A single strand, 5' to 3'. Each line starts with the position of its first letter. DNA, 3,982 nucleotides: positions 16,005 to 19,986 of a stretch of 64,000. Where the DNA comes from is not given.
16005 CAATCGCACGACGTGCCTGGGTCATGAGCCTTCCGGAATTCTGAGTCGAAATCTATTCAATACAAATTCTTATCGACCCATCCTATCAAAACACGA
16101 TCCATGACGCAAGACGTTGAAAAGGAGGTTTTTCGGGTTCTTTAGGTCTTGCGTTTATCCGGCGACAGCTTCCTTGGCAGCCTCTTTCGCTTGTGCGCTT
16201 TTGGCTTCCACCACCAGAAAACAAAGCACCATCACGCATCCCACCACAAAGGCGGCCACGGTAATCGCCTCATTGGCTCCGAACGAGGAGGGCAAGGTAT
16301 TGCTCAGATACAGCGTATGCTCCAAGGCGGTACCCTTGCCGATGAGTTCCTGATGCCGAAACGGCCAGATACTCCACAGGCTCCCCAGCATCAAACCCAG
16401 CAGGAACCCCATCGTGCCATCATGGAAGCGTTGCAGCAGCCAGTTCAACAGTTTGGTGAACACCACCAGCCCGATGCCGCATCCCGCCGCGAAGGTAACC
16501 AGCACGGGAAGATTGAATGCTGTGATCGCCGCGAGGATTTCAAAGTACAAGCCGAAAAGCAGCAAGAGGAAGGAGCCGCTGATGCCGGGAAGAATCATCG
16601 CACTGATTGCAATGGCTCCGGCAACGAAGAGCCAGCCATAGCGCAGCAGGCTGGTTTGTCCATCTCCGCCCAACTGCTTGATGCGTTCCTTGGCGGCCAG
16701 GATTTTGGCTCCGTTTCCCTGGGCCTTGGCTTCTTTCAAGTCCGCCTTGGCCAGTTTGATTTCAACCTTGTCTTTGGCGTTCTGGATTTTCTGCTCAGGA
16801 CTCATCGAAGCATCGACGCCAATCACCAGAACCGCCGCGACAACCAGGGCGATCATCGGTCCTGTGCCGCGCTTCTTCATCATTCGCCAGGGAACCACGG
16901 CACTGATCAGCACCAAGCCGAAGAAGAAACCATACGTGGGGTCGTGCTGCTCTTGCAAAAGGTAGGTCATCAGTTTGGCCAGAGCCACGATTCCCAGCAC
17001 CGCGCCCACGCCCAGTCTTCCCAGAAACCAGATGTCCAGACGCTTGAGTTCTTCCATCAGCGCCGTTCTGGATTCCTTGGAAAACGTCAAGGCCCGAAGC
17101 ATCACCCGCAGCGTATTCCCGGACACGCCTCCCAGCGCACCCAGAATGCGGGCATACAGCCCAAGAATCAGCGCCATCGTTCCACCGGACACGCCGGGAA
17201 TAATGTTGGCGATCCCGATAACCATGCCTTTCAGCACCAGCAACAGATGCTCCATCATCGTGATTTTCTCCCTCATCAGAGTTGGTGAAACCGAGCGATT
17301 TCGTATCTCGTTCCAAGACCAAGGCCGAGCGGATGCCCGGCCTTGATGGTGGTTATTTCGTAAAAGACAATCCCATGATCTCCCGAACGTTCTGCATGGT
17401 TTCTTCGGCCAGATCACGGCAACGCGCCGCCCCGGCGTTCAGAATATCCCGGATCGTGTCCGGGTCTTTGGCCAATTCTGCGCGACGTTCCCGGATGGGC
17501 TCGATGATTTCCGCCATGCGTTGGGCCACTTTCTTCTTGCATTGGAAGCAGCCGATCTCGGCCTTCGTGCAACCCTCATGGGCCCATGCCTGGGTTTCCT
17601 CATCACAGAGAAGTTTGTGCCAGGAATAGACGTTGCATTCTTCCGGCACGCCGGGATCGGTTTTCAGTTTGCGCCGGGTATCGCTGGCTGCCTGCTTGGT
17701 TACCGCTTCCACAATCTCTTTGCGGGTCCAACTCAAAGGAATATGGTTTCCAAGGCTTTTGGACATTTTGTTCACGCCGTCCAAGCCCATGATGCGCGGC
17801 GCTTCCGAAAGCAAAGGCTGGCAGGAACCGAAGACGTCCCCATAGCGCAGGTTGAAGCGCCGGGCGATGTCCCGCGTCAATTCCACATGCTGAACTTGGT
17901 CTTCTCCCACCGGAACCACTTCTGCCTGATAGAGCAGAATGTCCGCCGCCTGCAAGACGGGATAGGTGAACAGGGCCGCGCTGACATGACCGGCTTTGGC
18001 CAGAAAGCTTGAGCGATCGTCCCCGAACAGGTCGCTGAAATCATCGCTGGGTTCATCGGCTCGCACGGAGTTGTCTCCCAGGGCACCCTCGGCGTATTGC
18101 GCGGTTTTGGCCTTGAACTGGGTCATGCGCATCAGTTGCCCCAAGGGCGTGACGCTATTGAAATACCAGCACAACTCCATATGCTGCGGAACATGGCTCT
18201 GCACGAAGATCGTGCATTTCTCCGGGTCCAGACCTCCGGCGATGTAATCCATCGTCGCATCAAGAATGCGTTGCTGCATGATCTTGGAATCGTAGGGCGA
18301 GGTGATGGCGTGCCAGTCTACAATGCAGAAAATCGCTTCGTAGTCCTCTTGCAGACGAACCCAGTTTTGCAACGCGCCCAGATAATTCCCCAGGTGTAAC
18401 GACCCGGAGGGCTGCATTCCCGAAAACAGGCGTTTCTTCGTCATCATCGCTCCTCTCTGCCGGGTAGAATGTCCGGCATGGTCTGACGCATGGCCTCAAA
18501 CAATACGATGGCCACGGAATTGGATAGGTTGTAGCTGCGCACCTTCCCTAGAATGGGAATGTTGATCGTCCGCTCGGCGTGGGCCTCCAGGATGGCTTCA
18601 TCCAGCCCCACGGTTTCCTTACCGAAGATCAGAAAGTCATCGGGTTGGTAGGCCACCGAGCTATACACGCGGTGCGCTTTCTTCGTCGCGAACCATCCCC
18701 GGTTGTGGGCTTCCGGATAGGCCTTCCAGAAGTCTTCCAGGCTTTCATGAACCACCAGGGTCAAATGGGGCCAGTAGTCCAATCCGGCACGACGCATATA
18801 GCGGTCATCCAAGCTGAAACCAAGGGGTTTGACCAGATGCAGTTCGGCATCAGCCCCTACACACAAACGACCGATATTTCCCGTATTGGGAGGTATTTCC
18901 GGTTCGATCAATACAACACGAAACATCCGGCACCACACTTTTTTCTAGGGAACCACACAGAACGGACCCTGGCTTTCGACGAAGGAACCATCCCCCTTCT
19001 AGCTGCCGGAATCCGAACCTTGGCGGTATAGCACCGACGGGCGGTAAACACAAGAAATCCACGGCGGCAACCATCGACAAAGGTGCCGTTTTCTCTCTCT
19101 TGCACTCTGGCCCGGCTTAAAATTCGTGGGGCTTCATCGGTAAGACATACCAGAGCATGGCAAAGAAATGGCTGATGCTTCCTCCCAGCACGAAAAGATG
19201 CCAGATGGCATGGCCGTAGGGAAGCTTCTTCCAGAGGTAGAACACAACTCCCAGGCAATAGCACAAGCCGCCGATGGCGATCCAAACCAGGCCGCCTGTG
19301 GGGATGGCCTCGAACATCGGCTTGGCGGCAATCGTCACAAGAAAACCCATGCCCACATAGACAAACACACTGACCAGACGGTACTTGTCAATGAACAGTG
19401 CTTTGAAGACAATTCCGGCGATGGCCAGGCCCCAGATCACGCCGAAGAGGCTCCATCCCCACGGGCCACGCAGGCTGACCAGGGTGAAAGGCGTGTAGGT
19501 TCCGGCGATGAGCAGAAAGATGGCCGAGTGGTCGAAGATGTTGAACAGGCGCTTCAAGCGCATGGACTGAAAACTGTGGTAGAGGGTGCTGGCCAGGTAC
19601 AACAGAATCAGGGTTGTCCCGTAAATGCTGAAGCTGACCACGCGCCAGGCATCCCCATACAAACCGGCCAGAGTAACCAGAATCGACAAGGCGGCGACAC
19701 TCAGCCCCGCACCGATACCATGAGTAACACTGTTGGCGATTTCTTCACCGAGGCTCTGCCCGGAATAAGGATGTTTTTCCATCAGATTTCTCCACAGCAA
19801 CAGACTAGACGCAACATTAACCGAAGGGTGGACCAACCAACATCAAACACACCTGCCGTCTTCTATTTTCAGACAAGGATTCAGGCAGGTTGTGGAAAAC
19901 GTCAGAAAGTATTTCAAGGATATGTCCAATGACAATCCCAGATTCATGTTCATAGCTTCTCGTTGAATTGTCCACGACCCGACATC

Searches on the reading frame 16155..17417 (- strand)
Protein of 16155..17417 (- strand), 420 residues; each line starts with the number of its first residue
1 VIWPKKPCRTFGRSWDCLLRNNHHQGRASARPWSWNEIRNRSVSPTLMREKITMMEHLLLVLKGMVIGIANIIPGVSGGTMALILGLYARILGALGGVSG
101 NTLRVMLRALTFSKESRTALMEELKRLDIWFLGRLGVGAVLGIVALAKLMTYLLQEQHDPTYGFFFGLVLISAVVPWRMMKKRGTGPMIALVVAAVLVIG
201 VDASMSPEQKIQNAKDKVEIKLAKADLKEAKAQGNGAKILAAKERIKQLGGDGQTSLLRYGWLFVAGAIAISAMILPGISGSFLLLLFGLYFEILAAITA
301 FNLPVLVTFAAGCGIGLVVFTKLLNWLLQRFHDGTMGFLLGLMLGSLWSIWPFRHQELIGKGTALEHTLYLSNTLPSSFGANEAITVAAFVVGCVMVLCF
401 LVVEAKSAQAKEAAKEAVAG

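Call 34: search_protein_families(library=pfam, proteins=[window:16155-17417:-], max_evalue=0.001)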
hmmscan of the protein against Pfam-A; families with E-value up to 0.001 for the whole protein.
window:16155-17417:- (420 aa): 1 family
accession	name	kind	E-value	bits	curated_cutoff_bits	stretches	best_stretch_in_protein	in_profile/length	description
PF04018.18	VCA0040-like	-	8.1e-64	216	26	1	67-357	1-235/246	Undecaprenyl phosphate translocase-like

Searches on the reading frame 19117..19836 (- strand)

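Call 66: search_protein_families(library=pfam, proteins=[window:19117-19836:-], max_evalue=0.001)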
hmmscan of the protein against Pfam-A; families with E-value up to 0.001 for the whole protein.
window:19117-19836:- (239 aa): 1 family
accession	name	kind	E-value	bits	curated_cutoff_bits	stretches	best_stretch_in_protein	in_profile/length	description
PF03006.26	HlyIII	-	2.3e-43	148.9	26.2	1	30-224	4-224/224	Haemolysin-III related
